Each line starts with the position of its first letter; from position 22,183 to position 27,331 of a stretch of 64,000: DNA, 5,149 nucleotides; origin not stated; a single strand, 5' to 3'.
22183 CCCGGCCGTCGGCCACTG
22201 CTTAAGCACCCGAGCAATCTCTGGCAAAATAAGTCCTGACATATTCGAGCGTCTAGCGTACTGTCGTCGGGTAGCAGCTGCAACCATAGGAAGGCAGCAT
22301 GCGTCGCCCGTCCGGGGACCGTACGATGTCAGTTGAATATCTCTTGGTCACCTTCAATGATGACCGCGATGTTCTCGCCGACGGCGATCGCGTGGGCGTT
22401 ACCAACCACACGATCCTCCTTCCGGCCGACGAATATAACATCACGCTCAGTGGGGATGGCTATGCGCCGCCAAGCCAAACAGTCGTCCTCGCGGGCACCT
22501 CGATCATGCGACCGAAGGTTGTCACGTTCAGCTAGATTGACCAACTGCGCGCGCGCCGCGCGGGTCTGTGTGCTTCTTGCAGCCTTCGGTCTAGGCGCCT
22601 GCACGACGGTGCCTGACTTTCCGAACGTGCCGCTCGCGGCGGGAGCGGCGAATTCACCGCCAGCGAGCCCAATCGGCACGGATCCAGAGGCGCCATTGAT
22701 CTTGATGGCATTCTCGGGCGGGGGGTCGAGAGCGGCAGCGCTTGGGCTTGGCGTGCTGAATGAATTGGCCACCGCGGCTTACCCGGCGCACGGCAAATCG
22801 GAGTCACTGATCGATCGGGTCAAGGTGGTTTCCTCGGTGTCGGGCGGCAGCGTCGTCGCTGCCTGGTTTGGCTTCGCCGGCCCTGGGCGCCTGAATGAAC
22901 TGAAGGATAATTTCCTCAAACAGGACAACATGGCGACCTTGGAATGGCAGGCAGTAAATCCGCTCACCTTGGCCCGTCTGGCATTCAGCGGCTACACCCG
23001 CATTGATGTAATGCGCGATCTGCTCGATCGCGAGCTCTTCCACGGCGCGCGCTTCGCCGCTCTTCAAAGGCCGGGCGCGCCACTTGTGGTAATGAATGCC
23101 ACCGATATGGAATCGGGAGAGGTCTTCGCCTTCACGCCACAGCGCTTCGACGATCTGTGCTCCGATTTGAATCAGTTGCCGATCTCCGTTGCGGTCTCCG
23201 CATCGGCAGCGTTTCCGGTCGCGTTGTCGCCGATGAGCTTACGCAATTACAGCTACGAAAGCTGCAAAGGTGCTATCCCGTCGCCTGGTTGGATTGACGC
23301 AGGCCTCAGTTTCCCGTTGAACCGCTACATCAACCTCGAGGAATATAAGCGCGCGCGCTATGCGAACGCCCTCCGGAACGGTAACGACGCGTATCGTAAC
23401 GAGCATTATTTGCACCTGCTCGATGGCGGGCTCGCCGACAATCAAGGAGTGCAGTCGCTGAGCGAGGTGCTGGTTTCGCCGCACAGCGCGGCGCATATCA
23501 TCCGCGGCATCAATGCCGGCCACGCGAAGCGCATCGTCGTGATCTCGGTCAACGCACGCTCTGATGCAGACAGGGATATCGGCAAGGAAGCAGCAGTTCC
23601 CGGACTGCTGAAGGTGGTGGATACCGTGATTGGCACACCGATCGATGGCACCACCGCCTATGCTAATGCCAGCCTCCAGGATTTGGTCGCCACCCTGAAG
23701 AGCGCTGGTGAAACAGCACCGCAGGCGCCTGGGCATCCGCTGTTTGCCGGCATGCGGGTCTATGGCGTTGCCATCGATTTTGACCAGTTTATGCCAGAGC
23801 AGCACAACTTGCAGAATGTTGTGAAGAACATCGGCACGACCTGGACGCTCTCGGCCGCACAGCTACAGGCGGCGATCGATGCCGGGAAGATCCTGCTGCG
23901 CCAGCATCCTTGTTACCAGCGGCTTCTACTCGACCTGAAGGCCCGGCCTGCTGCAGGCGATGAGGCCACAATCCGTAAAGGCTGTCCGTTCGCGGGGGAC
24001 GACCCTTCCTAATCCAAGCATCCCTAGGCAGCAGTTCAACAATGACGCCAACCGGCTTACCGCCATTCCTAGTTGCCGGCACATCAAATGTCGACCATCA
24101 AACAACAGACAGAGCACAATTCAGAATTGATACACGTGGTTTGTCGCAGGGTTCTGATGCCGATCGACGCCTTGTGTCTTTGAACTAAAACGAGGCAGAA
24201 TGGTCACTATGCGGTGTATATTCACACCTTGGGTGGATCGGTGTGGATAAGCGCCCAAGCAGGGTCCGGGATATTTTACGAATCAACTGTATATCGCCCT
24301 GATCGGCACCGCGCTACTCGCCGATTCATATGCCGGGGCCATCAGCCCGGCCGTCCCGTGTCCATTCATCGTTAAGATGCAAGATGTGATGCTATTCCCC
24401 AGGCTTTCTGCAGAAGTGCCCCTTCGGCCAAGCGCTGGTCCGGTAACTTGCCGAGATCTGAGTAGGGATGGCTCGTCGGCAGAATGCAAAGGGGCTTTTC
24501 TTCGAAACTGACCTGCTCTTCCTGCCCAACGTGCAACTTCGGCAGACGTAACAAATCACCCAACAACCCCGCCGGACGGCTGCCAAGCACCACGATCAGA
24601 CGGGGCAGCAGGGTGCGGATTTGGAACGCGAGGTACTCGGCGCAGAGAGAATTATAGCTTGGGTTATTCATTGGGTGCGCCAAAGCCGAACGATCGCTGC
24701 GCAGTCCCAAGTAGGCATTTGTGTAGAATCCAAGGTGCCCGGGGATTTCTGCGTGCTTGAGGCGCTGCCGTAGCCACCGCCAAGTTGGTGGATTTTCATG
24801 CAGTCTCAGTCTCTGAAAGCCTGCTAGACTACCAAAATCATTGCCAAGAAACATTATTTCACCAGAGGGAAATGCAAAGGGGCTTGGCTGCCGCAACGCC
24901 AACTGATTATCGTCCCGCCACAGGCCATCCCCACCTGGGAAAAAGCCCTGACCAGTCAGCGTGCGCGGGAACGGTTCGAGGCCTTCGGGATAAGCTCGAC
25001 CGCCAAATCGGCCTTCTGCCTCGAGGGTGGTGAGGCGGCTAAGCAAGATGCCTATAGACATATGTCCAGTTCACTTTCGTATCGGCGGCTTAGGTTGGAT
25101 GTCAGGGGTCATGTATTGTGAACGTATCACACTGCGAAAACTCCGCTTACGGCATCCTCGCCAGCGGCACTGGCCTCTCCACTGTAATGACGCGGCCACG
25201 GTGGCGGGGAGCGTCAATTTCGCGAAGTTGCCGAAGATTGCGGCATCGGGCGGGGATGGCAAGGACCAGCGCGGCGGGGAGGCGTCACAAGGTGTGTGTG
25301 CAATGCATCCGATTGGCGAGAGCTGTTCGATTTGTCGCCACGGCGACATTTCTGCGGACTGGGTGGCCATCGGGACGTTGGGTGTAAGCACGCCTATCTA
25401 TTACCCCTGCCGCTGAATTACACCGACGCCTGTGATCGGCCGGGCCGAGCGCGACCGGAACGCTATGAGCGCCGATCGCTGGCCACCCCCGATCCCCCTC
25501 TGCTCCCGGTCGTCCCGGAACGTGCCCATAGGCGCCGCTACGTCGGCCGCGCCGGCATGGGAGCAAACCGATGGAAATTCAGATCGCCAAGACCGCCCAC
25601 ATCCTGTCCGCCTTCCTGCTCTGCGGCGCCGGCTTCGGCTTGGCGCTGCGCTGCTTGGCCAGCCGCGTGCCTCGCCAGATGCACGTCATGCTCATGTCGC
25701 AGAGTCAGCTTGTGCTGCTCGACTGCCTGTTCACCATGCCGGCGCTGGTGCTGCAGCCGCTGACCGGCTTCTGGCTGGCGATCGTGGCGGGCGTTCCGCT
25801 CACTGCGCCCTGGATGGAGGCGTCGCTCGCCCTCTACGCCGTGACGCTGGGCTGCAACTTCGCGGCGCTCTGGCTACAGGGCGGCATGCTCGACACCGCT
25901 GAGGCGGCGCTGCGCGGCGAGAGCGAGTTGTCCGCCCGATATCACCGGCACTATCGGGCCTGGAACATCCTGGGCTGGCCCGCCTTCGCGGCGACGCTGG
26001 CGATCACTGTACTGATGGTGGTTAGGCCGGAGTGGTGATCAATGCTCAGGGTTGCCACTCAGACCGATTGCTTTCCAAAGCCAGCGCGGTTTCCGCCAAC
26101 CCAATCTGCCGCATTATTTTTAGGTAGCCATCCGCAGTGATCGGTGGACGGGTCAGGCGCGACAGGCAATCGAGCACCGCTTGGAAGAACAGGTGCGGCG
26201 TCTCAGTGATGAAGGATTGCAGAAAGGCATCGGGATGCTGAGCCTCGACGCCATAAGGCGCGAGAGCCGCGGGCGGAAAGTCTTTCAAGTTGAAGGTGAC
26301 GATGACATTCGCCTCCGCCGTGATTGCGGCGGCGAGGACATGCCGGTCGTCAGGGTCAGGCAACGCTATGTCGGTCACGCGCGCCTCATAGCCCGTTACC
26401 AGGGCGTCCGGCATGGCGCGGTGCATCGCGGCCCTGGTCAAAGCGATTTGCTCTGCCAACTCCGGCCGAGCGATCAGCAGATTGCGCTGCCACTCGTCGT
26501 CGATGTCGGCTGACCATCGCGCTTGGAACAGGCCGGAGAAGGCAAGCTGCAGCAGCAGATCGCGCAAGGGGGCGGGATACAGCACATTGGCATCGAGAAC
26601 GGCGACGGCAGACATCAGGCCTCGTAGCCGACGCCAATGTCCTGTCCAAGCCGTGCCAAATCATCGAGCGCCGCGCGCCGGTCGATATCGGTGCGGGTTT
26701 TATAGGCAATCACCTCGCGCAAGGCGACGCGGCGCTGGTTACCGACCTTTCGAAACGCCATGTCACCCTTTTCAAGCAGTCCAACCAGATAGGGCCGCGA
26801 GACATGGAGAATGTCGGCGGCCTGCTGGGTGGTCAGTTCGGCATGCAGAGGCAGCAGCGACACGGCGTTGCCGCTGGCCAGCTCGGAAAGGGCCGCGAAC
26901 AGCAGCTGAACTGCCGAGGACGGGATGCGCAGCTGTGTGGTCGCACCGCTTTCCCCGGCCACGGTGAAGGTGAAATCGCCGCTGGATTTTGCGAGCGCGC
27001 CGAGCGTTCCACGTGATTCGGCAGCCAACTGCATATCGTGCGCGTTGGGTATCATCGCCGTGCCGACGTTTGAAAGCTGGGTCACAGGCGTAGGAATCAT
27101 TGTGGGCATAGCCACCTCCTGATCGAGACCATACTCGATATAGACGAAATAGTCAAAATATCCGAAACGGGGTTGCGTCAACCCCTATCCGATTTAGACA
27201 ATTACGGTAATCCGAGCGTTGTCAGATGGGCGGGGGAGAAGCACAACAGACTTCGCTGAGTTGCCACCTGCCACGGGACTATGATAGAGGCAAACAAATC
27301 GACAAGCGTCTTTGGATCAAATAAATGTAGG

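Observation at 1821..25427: Four same-orientation copies of a ~50-nt motif cut the island into three 7-8 kb cassettes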

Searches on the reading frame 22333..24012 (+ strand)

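Call 13: search_protein_families(library=pfam, proteins=[window:22333-24012:+], max_evalue=0.01)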
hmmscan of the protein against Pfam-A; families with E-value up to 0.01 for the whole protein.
window:22333-24012:+ (559 aa): 1 family
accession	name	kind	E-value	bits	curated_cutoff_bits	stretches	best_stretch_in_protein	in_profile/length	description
PF01734.28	Patatin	-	4.7e-16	60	27.7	1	126-328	2-186/191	Patatin-like phospholipase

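Call 84: search_protein_families(library=padloc, proteins=[window:22333-24012:+], max_evalue=0.001)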
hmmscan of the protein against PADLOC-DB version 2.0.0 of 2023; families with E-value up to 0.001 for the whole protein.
window:22333-24012:+ (559 aa): 0 families

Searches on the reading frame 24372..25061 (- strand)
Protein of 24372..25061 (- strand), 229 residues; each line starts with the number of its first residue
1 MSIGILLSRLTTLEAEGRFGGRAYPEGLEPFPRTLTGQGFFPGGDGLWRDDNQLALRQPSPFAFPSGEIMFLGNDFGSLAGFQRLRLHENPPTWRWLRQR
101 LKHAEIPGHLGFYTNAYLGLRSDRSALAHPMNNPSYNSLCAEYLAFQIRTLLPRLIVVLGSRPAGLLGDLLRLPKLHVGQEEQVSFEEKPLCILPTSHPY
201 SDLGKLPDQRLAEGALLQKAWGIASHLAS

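Call 13: search_protein_families(library=pfam, proteins=[window:24372-25061:-], max_evalue=0.01)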
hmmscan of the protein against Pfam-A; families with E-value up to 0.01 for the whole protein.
window:24372-25061:- (229 aa): 1 family
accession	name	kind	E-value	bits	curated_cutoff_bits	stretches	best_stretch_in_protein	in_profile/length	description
PF03167.25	UDG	-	0.0002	21.9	24.3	1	111-199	49-118/141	Uracil DNA glycosylase superfamily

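Call 84: search_protein_families(library=padloc, proteins=[window:24372-25061:-], max_evalue=0.001)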
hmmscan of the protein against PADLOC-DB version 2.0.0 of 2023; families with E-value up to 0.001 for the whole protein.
window:24372-25061:- (229 aa): 0 families

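Call 86: search_protein_families(library=ncbifam, proteins=[window:24372-25061:-], max_evalue=0.001)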
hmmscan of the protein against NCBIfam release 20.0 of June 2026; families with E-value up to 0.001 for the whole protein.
window:24372-25061:- (229 aa): 0 families

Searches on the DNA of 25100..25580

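Call 40: search_rna_families(source=window, start=25100, end=25580, threshold=evalue, max_evalue=10, show_alignments=2)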
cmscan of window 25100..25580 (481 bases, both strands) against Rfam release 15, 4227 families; matches with E-value up to 10: 0.
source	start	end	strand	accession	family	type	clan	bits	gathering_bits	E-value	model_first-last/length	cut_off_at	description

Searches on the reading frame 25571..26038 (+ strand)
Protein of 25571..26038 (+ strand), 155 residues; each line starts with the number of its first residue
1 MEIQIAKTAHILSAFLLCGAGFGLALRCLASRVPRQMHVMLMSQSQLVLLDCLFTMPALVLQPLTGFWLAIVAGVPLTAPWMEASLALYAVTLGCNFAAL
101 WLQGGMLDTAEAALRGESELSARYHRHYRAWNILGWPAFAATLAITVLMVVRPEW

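Call 30: search_protein_families(library=pfam, proteins=[window:25571-26038:+], max_evalue=0.001)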
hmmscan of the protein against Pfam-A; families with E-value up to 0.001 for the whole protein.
window:25571-26038:+ (155 aa): 1 family
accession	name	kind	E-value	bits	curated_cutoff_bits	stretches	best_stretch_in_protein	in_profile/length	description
PF10027.14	DUF2269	-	6.8e-40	137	28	1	5-153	2-150/150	Predicted integral membrane protein (DUF2269)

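Call 53: find_homologous_proteins(query=window:25571-26038:+, max_evalue=1e-20)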
Query window:25571-26038:+ (155 aa): 13 proteins with E <= 1e-20 among 126 candidates.
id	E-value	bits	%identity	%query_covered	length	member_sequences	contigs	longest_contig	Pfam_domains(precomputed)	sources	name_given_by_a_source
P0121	1.1e-95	335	100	100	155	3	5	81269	PF10027.15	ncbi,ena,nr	ncbi:MAG: DUF2269 domain-containing protein [Acetobacteraceae bacterium]|nr:DUF2269 domain-containin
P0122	8.5e-75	268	83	100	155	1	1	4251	PF10027.15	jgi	jgi:uncharacterized membrane protein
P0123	3.9e-71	256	80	100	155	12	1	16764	PF10027.15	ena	-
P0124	3.4e-68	246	76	100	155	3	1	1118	PF10027.15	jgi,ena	-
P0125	3.0e-65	237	74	100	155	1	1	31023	PF10027.15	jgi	jgi:uncharacterized membrane protein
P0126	4.3e-65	236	75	100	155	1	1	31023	PF10027.15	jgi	jgi:uncharacterized membrane protein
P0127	4.0e-64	233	78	89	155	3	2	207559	PF10027.15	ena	-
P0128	2.6e-55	204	83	78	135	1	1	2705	PF10027.15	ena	-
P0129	3.1e-39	152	52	100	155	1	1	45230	PF10027.15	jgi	jgi:uncharacterized membrane protein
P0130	1.3e-30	124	46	99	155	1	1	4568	PF10027.15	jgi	jgi:uncharacterized membrane protein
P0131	1.7e-30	124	46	85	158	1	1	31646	PF10027.15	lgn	-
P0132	9.1e-26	108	42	99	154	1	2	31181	PF10027.15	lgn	-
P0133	2.3e-23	101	41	99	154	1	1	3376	PF10027.15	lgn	-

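Call 55: find_encoding_contigs(protein=P0127, flank=10000, max_places=2)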
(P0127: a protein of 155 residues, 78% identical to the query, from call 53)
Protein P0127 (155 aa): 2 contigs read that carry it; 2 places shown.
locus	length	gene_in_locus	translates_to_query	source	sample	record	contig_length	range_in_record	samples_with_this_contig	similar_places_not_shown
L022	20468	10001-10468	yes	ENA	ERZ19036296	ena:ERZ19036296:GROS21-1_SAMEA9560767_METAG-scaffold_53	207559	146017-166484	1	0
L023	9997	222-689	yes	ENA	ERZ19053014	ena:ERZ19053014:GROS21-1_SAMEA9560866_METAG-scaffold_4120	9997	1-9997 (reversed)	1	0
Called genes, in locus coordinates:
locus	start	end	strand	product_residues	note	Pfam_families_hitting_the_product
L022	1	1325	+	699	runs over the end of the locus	PF00072:Response_reg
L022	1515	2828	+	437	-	PF02881:SRP54_N, PF00448:SRP54, PF02978:SRP_SPB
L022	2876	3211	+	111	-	PF00886:Ribosomal_S16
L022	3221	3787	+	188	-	PF01782:RimM, PF05239:PRC (weak), PF24986:PRC_RimM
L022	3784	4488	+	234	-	PF01746:tRNA_m1G_MT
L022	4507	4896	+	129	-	PF01245:Ribosomal_L19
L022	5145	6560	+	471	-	PF00330:Aconitase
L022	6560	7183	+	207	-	PF00694:Aconitase_C, PF27512:LeuD, PF27434:LeuD_C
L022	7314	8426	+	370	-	PF00180:Iso_dh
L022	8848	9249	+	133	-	-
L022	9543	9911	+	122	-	PF05239:PRC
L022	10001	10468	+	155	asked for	PF10027:DUF2269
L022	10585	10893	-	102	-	-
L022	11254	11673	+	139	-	PF02586:SRAP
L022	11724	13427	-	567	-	PF14020:DUF4236, PF08239:SH3_3 (weak)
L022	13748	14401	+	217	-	-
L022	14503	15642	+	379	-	PF01609:DDE_Tnp_1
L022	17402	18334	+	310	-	PF15615:TerB_C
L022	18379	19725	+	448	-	PF10923:BrxC_BrxD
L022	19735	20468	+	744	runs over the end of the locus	PF00270:DEAD, PF00271:Helicase_C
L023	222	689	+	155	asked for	PF10027:DUF2269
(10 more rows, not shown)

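Call 56: find_encoding_contigs(protein=P0125, flank=10000, max_places=2)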
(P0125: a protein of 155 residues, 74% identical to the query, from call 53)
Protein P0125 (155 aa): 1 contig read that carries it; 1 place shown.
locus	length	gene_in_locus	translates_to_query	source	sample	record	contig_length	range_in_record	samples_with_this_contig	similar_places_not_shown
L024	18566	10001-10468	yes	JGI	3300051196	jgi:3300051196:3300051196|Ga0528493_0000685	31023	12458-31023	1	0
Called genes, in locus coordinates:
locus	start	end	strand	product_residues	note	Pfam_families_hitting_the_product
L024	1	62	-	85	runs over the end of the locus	PF13744:HTH_37 (faint), PF13560:HTH_31, PF12844:HTH_19, PF01381:HTH_3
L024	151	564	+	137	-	-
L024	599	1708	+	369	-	-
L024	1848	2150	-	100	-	-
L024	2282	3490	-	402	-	PF13356:Arm-DNA-bind_3, PF02899:Phage_int_SAM_1 (weak), PF24624:Int_N (weak), PF00589:Phage_integrase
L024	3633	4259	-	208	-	-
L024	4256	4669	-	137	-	-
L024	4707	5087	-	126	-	-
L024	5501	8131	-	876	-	-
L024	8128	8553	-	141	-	-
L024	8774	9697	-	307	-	-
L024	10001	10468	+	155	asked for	PF10027:DUF2269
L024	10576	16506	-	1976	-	PF13195:DUF4011, PF13245:AAA_19 (faint), PF13604:AAA_30 (faint), PF13086:AAA_11 (weak), PF13087:AAA_12, PF18741:MTES_1575, PF11784:DUF3320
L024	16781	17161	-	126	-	PF01047:MarR (weak), PF12802:MarR_2 (weak), PF25212:HVO_A0114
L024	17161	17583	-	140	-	PF20126:TumE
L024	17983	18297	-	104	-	-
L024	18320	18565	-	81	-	?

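Call 57: find_encoding_contigs(protein=P0129, flank=10000, max_places=2)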
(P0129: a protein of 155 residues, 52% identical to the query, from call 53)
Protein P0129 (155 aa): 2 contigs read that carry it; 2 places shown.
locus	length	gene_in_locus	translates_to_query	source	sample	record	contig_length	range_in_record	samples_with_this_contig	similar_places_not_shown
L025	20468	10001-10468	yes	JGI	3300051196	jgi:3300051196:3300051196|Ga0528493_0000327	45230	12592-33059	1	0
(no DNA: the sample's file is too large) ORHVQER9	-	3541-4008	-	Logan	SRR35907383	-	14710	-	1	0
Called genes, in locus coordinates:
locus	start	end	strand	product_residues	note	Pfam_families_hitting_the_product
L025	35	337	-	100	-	-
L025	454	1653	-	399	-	PF13356:Arm-DNA-bind_3, PF02899:Phage_int_SAM_1 (weak), PF24624:Int_N (weak), PF00589:Phage_integrase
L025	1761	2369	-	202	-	-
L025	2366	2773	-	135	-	-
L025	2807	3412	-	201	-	PF12728:HTH_17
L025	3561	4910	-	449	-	PF13356:Arm-DNA-bind_3, PF00589:Phage_integrase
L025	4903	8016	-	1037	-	-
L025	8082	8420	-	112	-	-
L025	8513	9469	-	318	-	-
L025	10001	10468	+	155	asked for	PF10027:DUF2269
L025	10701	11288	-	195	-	-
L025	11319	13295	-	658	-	-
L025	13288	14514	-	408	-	PF01420:Methylase_S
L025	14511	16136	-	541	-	PF12161:HsdM_N (weak), PF02384:N6_Mtase, PF01170:UPF0020 (weak), PF07669:Eco57I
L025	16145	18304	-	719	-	PF04313:HSDR_N (weak), PF13588:HSDR_N_2 (weak), PF00270:DEAD, PF04851:ResIII, PF18766:SWI2_SNF2, PF00271:Helicase_C (weak), PF08463:EcoEI_R_C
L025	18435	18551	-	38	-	-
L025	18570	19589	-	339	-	PF11185:DUF2971 (weak)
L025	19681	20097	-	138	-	PF18480:DUF5615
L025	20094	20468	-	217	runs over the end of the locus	PF04255:DUF433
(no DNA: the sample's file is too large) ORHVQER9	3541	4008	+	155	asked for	PF10027:DUF2269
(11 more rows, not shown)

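Call 64: find_encoding_contigs(protein=P0126, flank=10000, max_places=1)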
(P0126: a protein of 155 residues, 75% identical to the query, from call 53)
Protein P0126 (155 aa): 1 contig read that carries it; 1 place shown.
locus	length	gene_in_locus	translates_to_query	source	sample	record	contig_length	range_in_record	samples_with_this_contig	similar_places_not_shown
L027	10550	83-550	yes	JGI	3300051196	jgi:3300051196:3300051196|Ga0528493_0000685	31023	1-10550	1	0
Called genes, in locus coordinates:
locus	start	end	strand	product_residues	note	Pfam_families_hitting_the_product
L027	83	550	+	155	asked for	PF10027:DUF2269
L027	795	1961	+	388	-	PF00145:DNA_methylase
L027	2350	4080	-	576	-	PF19192:Response_reg_2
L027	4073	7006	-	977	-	PF13589:HATPase_c_3, PF02518:HATPase_c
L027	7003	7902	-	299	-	PF13020:NOV_C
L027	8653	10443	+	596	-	-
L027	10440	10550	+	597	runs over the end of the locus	-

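Call 65: find_encoding_contigs(protein=P0123, flank=10000, max_places=2)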
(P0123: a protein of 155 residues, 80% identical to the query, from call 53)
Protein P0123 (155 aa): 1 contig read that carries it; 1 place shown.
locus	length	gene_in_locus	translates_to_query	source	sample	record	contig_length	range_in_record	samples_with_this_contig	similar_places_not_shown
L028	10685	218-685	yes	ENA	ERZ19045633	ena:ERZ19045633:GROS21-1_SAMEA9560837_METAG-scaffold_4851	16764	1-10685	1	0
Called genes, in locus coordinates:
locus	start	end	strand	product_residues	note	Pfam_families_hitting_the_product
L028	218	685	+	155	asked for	PF10027:DUF2269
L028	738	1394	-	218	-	PF03167:UDG (faint)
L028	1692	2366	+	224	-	PF10027:DUF2269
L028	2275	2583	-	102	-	-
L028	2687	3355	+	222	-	PF02586:SRAP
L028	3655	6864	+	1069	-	PF00271:Helicase_C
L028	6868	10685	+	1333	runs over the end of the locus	PF01170:UPF0020 (faint), PF02384:N6_Mtase (faint), PF20473:MmeI_Mtase, PF07669:Eco57I, PF20473:MmeI_Mtase, PF20466:MmeI_TRD (weak)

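Call 77: find_encoding_contigs(protein=P0121, flank=10000, max_places=10)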
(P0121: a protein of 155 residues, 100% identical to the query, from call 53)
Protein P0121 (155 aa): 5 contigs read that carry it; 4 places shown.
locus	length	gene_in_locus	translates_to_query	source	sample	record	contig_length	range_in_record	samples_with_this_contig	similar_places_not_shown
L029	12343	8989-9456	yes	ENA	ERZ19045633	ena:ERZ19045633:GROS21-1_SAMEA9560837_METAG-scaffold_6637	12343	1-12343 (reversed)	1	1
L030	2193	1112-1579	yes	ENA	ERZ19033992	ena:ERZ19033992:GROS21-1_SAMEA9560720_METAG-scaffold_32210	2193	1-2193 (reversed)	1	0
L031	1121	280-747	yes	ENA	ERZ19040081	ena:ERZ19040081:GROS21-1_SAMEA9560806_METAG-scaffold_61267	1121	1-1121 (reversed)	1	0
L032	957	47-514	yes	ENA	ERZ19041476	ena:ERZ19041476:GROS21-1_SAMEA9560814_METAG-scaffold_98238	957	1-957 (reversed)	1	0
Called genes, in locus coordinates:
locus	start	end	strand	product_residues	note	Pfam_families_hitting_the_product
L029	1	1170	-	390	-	?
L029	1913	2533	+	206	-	PF10544:T5orf172 (weak), PF13455:MUG113 (weak)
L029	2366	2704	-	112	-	-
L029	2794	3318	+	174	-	-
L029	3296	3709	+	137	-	-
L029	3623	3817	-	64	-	-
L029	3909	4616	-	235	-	-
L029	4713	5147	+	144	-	-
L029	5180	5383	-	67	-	-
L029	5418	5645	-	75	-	-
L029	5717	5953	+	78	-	-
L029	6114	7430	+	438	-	PF01734:Patatin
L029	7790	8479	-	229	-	-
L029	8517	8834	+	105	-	-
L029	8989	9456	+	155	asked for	PF10027:DUF2269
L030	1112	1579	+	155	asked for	PF10027:DUF2269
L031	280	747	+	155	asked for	PF10027:DUF2269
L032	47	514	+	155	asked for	PF10027:DUF2269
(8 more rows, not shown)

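Call 86: search_protein_families(library=ncbifam, proteins=[window:25571-26038:+], max_evalue=0.001)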
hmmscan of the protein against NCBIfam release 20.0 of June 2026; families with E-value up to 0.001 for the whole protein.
window:25571-26038:+ (155 aa): 0 families

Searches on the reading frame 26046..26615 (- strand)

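Call 30: search_protein_families(library=pfam, proteins=[window:26046-26615:-], max_evalue=0.001)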
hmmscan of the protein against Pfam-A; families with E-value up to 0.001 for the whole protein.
window:26046-26615:- (189 aa): 1 family
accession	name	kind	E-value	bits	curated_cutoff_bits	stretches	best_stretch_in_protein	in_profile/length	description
PF13470.12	PIN_3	-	3.7e-11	44.3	27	1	5-110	2-114/115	PIN domain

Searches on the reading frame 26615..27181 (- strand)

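Call 30: search_protein_families(library=pfam, proteins=[window:26615-27181:-], max_evalue=0.001)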
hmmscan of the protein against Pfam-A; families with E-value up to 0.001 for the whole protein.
window:26615-27181:- (188 aa): 1 family
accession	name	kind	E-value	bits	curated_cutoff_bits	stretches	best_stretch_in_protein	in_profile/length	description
PF12728.13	HTH_17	-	5.4e-09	36.6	27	1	116-163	2-49/51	Helix-turn-helix domain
